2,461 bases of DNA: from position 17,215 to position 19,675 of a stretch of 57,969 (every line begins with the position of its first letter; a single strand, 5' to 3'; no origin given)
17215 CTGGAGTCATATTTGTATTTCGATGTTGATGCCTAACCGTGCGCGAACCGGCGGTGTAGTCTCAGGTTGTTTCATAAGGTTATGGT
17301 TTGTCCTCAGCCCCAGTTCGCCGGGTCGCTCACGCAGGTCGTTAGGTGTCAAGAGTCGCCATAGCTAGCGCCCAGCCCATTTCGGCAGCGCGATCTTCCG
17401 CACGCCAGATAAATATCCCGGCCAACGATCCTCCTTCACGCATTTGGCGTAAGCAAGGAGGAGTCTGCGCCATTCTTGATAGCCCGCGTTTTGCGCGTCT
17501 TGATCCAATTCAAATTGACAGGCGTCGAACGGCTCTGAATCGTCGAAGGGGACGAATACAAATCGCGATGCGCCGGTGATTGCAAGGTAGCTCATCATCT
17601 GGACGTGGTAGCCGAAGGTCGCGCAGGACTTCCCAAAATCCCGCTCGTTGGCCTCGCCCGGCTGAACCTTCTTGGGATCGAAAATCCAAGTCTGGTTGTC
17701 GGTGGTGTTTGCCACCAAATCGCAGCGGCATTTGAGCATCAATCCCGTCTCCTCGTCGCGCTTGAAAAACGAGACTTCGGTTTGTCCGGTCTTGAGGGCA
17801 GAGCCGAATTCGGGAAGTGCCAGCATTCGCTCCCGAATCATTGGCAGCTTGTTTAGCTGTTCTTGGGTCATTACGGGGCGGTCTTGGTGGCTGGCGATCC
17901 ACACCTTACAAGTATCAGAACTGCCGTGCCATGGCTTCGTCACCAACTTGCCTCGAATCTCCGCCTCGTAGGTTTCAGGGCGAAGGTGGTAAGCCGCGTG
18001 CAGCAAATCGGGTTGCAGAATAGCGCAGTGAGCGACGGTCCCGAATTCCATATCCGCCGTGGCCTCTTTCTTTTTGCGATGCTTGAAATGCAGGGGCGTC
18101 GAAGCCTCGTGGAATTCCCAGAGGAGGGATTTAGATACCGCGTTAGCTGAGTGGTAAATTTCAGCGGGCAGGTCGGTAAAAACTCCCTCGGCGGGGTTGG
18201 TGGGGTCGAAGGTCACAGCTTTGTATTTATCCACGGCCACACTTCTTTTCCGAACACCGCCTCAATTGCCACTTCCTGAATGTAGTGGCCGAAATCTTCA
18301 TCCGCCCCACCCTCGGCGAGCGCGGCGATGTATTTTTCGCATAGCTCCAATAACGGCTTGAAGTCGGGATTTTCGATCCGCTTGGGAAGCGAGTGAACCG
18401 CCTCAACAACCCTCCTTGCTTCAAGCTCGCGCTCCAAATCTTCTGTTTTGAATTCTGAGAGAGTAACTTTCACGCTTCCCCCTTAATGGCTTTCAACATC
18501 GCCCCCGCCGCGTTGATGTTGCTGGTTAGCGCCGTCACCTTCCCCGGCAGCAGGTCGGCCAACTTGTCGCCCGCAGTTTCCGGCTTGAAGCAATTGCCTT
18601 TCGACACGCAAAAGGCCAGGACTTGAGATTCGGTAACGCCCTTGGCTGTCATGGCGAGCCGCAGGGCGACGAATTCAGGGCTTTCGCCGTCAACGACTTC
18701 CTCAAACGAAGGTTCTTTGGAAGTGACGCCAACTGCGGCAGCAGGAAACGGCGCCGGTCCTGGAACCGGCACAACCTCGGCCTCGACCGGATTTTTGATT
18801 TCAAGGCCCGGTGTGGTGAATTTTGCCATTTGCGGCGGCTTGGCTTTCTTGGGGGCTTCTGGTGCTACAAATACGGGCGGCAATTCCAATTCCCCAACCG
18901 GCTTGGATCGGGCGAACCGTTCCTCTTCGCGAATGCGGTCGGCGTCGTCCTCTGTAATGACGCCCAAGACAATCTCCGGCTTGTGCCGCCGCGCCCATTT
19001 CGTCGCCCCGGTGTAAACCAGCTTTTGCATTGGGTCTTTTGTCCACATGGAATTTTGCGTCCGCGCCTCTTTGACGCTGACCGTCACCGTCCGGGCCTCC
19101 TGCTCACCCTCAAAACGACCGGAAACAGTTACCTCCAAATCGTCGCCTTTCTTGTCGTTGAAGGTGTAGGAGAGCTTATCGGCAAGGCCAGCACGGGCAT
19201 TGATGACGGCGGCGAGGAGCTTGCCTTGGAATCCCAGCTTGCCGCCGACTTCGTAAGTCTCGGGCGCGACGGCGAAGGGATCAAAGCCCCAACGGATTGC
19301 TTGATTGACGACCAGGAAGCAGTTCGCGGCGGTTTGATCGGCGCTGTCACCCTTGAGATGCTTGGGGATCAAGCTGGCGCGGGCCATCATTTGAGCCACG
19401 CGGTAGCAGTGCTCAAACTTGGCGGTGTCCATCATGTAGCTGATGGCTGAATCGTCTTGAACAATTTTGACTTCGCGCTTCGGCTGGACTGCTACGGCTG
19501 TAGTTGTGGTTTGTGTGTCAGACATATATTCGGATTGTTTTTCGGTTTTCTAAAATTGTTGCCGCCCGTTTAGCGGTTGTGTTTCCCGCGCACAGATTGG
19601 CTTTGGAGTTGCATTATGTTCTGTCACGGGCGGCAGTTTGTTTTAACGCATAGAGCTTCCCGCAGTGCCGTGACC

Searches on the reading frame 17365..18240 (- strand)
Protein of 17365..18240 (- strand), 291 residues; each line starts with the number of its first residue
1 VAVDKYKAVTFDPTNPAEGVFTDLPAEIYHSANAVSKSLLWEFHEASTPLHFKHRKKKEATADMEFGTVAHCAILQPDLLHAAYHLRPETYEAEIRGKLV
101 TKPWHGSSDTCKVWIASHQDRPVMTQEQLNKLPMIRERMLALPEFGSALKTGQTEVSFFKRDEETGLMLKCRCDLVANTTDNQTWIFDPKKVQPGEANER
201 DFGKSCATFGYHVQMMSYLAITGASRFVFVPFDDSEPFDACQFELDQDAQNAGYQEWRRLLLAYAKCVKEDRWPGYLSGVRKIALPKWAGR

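Call 15: find_related_loci(query=window:17365-18240:-, collection=viral_contigs, flank=6000)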
Query window:17365-18240:- (291 aa) in viral_contigs; peptide patterns used: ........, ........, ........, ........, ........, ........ (x = any residue, [..] = any of these).
54 stretches matched a pattern; 1 encode a relative of the query (tblastn E <= 1e-3); 1 distinct loci.
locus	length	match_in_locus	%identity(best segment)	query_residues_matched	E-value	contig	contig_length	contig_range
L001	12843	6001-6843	83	9-289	7e-167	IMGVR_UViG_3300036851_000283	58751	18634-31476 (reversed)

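Call 16: search_protein_families(library=pfam, proteins=[window:17365-18240:-], max_evalue=0.01)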
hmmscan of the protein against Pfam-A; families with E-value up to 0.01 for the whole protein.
window:17365-18240:- (291 aa): 1 family
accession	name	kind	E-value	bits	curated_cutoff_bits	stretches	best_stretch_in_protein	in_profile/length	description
PF12684.13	DUF3799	-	6.3e-15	56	26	1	38-276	3-223/233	PDDEXK-like domain of unknown function (DUF3799)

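Call 37: find_related_loci(query=A3, collection=metagenome_contigs, flank=6000)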
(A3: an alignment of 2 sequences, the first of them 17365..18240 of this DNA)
Query A3 (291 aa) in metagenome_contigs; peptide patterns used: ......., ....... (x = any residue, [..] = any of these).
380 stretches matched a pattern, but none encodes a relative of the query by tblastn (E <= 1e-3).

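Call 38: find_related_loci(query=A3, collection=viral_contigs, flank=6000)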
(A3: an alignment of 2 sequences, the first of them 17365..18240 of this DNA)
Query A3 (291 aa) in viral_contigs; peptide patterns used: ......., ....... (x = any residue, [..] = any of these).
204 stretches matched a pattern; 9 encode a relative of the query (tblastn E <= 1e-3); 9 distinct loci.
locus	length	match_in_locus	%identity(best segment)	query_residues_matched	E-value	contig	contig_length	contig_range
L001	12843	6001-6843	83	9-289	5e-166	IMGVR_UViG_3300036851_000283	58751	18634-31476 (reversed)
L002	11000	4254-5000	31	22-289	2e-21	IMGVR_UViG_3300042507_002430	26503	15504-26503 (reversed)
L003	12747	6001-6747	30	22-289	1e-19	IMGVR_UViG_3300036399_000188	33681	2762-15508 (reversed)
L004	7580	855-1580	29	32-289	3e-19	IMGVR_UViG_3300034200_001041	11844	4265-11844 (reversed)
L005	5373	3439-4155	29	35-289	2e-18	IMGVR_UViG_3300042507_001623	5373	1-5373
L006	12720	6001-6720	25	35-288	4e-12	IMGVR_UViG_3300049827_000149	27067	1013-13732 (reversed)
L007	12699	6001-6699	27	17-253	1e-11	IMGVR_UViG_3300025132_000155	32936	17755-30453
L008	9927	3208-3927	25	35-288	2e-11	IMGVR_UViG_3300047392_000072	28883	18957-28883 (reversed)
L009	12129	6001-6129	51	35-79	4e-9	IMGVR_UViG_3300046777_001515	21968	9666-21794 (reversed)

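Call 49: find_homologous_proteins(query=window:17365-18240:-, max_evalue=1e-20)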
Query window:17365-18240:- (291 aa): 62 proteins with E <= 1e-20 among 426 candidates.
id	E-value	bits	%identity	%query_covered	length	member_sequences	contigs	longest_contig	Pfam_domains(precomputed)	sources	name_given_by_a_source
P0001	4.1e-201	685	100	100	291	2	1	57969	PF12684.14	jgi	-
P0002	7.7e-165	565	84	97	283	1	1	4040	PF12684.14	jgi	jgi:exodeoxyribonuclease VIII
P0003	3.0e-146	504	74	97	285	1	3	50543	PF12684.14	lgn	-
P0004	1.2e-138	479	71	97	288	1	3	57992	PF12684.14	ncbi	-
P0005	1.2e-137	476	70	97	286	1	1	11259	PF12684.14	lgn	-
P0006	4.7e-133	461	67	97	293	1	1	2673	PF12684.14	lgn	-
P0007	2.1e-130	452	68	96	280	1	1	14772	PF12684.14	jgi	-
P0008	5.9e-121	421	64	95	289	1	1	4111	PF12684.14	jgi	jgi:exodeoxyribonuclease VIII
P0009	1.1e-111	391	60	97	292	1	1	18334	PF12684.14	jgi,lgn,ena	-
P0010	1.0e-107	378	61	95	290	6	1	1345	PF12684.14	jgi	jgi:hypothetical protein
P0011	2.7e-105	370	59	93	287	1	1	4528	PF12684.14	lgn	-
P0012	3.5e-105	370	59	94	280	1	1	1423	PF12684.14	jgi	jgi:hypothetical protein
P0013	3.6e-104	366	58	93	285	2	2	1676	PF12684.14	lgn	-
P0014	8.3e-104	365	58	94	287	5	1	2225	PF12684.14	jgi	jgi:hypothetical protein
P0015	3.8e-103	363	56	93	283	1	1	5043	PF12684.14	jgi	-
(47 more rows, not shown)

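Call 50: find_encoding_contigs(protein=P0003, flank=5000, max_places=3)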
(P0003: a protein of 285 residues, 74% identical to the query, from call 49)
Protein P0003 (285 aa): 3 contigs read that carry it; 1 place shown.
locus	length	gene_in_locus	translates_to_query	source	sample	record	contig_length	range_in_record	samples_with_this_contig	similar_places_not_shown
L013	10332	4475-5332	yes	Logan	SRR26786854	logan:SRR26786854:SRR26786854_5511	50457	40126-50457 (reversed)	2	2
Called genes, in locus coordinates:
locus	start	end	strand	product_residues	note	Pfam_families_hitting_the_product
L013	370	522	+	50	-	-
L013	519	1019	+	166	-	-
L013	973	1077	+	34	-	-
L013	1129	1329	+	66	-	-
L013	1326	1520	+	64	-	-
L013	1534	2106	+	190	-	-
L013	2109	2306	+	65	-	-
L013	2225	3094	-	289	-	PF12760:Zn_ribbon_IS1595, PF12762:DDE_Tnp_IS1595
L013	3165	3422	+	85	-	-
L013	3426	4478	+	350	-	-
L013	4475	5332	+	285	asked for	PF12684:DUF3799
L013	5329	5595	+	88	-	-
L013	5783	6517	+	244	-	-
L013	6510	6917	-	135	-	-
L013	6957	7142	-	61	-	-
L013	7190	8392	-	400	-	-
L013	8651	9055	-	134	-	-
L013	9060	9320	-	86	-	-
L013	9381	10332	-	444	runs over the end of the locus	-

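Call 51: find_encoding_contigs(protein=P0004, flank=5000, max_places=3)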
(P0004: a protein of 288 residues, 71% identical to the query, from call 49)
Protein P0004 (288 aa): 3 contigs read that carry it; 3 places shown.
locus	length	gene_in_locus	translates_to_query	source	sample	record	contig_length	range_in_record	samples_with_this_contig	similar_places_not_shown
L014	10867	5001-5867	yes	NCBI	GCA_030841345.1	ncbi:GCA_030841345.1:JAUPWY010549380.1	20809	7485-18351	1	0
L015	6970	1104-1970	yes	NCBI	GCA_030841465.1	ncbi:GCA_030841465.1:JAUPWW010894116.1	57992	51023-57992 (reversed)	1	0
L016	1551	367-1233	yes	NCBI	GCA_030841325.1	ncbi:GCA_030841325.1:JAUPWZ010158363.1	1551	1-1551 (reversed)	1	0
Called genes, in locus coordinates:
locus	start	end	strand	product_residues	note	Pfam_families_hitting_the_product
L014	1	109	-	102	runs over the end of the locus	PF27050:Phage_P22_Y8K6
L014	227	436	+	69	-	-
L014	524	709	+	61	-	-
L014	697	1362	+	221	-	-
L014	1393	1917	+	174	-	-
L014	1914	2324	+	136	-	-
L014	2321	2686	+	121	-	-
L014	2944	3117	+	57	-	-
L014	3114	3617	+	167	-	-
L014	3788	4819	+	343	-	-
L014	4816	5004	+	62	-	-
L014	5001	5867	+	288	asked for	PF12684:DUF3799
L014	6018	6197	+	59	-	-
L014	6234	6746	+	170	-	-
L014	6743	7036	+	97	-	-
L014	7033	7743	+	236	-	PF00041:fn3 (weak)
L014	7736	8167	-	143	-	-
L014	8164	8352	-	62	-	-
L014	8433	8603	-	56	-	-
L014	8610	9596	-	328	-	-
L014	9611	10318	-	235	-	-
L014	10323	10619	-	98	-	-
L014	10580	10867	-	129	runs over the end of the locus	-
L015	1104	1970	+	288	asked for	PF12684:DUF3799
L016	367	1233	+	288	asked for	PF12684:DUF3799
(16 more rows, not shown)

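Call 52: find_encoding_contigs(protein=P0005, flank=5000, max_places=3)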
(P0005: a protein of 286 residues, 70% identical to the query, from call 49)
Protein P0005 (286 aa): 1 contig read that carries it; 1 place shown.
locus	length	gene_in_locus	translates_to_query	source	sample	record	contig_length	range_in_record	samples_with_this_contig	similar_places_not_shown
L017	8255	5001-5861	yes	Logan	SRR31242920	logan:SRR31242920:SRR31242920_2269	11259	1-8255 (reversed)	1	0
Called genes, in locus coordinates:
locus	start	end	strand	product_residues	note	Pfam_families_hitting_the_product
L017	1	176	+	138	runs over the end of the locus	-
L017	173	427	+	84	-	-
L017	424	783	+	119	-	-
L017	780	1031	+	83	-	-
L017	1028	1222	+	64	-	-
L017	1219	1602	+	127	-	-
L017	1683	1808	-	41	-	-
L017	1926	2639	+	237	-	-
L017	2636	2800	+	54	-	-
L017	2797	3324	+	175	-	-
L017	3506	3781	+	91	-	-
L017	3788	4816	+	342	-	PF03837:RecT (weak)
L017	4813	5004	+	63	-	-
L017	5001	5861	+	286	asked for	PF12684:DUF3799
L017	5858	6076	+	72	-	-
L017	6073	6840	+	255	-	-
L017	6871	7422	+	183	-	-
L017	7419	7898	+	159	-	-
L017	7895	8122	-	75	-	-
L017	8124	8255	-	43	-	?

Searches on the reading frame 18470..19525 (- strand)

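Call 16: search_protein_families(library=pfam, proteins=[window:18470-19525:-], max_evalue=0.01)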
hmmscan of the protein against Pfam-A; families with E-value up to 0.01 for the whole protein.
window:18470-19525:- (351 aa): 1 family
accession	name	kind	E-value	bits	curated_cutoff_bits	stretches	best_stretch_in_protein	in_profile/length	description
PF03837.19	RecT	-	2.2e-09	37.6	24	1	122-203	106-195/198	RecT family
